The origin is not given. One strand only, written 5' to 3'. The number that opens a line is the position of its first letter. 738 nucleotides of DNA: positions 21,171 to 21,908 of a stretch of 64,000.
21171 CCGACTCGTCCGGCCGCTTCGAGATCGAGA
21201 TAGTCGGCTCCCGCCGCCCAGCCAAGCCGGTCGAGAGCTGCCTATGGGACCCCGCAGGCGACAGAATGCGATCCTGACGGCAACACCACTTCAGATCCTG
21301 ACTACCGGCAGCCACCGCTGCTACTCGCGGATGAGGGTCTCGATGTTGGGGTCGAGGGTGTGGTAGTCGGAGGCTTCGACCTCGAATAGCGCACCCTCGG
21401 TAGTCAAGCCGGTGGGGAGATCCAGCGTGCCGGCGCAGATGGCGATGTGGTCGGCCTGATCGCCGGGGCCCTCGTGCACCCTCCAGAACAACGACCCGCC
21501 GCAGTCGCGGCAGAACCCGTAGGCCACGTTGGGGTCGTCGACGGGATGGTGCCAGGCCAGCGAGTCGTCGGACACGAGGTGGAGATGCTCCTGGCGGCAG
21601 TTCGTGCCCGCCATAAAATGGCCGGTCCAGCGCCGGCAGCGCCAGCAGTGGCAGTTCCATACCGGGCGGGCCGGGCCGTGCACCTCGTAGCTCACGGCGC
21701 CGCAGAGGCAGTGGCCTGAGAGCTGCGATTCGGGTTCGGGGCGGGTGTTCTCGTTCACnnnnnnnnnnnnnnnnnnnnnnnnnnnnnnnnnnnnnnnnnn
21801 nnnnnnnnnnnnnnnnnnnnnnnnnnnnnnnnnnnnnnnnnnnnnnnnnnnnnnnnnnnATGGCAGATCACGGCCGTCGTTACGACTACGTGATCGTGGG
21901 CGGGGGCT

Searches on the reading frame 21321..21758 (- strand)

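Call 77: search_protein_families(library=pfam, proteins=[window:21321-21758:-], max_evalue=0.00001)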
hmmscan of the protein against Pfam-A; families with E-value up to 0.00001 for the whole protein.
window:21321-21758:- (145 aa): 1 family
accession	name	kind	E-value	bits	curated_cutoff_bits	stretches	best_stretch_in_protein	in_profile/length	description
PF04828.22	GFA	-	1.9e-17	63.8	24.3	1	13-125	2-112/115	Glutathione-dependent formaldehyde-activating enzyme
